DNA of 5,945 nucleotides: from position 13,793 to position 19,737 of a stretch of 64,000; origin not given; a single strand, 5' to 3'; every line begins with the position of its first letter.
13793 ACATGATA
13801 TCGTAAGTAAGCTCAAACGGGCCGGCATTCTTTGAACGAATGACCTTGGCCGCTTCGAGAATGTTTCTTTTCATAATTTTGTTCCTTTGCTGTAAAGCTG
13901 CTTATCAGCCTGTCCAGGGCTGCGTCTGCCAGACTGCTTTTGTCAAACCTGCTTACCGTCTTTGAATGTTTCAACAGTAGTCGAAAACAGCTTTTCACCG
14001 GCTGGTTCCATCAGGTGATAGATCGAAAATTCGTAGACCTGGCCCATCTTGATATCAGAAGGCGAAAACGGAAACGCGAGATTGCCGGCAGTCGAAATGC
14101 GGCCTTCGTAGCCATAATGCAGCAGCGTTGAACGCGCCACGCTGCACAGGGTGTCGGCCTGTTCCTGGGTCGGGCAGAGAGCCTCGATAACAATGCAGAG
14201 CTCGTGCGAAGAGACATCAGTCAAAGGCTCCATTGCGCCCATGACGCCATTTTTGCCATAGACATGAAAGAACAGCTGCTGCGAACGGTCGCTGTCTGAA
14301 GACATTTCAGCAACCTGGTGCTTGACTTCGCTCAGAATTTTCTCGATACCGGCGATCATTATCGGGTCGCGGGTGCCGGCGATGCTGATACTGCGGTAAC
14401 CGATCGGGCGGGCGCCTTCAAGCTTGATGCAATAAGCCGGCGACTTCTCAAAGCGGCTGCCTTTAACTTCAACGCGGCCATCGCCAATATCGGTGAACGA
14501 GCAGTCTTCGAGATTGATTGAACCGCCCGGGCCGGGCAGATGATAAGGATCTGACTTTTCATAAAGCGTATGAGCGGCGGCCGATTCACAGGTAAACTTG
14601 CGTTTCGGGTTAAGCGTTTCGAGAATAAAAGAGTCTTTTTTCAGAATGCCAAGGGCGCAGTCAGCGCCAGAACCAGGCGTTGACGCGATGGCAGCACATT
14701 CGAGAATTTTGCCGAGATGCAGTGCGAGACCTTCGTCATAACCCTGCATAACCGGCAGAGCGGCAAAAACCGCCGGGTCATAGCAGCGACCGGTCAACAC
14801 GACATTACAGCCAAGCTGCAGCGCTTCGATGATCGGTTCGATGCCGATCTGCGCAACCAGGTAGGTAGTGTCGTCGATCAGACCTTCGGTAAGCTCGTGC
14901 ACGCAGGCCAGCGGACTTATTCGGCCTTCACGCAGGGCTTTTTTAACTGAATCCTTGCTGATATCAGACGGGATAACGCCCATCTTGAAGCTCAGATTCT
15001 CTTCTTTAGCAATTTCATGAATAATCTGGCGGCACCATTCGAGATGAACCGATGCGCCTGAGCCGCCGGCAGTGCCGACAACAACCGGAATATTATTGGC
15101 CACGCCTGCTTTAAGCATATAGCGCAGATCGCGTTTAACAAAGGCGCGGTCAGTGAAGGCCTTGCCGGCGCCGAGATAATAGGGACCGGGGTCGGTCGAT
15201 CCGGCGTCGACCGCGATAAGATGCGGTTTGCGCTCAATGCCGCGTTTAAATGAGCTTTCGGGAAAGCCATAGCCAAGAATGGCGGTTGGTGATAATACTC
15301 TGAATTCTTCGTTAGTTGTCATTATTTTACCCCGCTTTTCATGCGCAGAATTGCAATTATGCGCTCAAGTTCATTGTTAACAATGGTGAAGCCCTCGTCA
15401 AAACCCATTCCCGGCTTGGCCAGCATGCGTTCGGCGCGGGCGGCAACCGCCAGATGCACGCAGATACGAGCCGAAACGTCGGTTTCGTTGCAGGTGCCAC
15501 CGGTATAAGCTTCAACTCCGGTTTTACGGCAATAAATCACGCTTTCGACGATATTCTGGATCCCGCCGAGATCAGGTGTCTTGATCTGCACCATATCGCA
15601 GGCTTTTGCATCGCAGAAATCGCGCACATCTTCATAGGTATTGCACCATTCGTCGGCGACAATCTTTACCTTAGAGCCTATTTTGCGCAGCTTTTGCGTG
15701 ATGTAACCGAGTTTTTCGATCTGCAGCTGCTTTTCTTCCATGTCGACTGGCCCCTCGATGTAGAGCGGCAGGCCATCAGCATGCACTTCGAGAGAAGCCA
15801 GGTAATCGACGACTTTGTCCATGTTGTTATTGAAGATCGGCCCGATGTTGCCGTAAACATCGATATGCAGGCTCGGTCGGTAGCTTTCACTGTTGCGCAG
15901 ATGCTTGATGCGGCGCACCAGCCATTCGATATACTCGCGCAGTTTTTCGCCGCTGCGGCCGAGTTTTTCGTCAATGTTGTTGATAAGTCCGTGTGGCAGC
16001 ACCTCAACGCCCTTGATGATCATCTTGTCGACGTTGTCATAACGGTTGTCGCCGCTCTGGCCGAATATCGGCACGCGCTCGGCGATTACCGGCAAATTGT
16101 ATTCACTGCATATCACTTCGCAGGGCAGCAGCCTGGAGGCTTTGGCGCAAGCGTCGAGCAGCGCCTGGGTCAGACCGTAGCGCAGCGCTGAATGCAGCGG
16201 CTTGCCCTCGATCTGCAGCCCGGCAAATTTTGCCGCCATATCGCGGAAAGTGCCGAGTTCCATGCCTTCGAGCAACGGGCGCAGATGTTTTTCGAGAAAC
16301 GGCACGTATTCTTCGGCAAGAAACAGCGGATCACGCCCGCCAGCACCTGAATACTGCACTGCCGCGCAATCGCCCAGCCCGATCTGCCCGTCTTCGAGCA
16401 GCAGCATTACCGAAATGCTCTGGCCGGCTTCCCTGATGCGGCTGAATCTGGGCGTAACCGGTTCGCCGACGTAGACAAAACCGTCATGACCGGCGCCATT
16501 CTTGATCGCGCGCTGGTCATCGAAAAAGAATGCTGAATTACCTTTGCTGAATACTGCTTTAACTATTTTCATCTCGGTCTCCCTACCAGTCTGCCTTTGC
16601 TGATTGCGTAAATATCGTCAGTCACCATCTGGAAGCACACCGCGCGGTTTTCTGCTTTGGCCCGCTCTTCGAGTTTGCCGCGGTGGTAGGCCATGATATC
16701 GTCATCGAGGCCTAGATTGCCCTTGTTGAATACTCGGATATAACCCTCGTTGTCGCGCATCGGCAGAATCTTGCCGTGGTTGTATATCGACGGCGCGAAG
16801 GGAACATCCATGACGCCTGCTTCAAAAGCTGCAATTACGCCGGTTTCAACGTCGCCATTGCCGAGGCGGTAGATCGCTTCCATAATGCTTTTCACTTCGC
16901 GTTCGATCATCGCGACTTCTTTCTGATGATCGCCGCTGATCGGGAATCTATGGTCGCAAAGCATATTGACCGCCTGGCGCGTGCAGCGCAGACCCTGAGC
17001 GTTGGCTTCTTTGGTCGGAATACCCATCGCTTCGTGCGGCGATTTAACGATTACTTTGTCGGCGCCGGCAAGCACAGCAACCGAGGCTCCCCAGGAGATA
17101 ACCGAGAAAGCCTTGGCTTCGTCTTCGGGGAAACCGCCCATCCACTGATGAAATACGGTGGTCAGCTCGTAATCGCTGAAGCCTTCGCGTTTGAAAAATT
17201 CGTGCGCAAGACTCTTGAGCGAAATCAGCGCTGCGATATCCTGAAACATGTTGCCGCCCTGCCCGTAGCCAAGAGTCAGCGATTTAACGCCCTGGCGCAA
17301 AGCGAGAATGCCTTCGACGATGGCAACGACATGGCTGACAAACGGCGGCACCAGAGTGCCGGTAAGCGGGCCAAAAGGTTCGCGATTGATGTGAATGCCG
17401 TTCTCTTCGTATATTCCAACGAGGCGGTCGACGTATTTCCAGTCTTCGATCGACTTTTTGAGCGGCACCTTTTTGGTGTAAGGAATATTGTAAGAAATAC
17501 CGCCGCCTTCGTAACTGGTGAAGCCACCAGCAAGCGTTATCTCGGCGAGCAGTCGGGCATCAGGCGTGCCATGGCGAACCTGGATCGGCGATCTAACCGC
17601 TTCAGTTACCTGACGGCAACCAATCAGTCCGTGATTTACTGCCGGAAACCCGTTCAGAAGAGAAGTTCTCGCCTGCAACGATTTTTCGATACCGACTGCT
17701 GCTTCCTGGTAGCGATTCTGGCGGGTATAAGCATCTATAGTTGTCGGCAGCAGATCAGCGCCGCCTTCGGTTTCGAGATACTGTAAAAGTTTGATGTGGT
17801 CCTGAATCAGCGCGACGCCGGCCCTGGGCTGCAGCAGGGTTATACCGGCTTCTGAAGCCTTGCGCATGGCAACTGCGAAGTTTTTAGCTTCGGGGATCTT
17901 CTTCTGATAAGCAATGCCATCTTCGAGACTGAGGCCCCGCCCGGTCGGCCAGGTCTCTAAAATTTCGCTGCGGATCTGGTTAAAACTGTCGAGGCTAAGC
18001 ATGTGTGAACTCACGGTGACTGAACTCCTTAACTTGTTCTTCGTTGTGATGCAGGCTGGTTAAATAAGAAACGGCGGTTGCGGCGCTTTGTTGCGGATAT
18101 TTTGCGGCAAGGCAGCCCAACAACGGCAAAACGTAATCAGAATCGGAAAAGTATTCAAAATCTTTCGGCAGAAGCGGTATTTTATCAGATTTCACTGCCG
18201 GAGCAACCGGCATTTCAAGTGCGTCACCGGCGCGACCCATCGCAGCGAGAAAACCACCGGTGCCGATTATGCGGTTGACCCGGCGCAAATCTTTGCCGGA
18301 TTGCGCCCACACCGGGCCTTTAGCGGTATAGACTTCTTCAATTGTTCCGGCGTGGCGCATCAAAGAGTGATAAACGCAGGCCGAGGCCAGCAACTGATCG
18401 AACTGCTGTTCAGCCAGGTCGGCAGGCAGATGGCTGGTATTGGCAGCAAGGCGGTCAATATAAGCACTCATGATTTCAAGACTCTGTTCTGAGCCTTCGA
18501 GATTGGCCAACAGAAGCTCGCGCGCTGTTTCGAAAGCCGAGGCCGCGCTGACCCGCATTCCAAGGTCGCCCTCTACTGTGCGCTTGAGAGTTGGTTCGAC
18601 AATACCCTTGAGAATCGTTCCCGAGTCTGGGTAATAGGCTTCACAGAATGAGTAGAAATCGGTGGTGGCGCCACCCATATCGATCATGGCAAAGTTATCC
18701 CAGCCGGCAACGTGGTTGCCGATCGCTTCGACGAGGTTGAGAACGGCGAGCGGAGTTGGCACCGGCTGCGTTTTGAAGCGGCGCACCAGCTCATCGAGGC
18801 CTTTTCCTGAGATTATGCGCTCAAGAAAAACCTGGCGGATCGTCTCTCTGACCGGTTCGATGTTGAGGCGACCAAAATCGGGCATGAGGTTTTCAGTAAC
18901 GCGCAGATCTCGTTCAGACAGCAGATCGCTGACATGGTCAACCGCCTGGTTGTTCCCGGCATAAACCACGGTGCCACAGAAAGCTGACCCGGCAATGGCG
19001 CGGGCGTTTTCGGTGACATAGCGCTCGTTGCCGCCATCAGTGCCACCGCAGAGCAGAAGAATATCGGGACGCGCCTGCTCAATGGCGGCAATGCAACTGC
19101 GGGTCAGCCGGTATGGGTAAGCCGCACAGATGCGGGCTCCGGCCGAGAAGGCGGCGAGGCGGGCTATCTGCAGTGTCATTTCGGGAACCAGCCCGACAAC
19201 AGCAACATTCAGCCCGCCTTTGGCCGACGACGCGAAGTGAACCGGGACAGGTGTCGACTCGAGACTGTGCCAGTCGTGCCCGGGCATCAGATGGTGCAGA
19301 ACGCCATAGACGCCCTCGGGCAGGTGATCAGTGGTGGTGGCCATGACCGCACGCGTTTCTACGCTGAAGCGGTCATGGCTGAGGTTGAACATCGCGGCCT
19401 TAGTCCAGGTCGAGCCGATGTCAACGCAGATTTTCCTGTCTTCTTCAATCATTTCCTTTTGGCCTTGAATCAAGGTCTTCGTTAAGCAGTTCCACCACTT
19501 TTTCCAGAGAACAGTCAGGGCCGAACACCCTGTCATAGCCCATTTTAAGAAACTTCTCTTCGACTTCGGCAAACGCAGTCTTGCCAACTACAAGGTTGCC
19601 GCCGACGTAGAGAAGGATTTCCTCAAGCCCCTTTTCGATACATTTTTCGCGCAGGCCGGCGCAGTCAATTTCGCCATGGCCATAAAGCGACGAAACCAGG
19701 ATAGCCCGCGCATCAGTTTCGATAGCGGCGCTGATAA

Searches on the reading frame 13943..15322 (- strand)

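Call 69: search_protein_families(library=pfam, proteins=[window:13943-15322:-], max_evalue=0.00001)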
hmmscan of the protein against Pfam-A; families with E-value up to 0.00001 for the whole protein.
window:13943-15322:- (459 aa): 1 family
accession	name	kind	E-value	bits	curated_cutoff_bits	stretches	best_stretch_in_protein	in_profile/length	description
PF07287.17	AtuA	-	6.5e-24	85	22.8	2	64-213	60-209/437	Acyclic terpene utilisation family protein AtuA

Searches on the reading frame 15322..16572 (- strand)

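Call 69: search_protein_families(library=pfam, proteins=[window:15322-16572:-], max_evalue=0.00001)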
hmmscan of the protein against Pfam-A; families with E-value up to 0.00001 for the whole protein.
window:15322-16572:- (416 aa): 3 families
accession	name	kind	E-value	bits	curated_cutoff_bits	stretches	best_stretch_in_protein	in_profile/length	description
PF07476.17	MAAL_C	-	4e-116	387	27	1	162-410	2-248/249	Methylaspartate ammonia-lyase C-terminus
PF05034.18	MAAL_N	-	1.2e-66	223.7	27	1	1-159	1-159/159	Methylaspartate ammonia-lyase N-terminus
PF13378.12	MR_MLE_C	-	9.8e-15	55.3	29.4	1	215-385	27-178/219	Enolase C-terminal domain-like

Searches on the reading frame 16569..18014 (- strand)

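Call 69: search_protein_families(library=pfam, proteins=[window:16569-18014:-], max_evalue=0.00001)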
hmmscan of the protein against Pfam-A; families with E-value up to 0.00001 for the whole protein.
window:16569-18014:- (481 aa): 1 family
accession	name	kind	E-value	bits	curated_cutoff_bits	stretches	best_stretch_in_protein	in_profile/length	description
PF06368.17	Met_asp_mut_E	-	3.5e-214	711.7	26.6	1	40-480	1-441/441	Methylaspartate mutase E chain (MutE)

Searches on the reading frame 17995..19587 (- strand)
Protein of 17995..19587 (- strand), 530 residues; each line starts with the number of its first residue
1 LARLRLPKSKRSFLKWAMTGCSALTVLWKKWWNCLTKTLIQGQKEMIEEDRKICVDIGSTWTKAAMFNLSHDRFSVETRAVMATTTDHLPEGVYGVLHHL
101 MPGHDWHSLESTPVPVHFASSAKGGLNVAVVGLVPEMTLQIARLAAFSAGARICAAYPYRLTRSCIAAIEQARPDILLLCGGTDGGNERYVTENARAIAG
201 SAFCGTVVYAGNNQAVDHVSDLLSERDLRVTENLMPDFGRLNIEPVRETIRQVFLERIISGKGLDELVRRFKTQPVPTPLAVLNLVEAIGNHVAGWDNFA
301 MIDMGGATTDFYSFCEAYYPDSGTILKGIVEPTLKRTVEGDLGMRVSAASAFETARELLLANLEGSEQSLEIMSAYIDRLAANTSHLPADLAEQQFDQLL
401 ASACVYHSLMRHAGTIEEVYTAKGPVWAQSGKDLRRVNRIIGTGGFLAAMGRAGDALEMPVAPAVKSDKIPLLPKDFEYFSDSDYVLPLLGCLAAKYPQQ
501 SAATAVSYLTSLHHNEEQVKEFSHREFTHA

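Call 69: search_protein_families(library=pfam, proteins=[window:17995-19587:-], max_evalue=0.00001)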
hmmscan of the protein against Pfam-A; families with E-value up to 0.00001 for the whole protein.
window:17995-19587:- (530 aa): 1 family
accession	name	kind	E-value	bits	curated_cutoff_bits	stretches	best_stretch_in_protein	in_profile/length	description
PF13941.12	MutL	-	3.6e-126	422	27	1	53-504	2-445/450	MutL protein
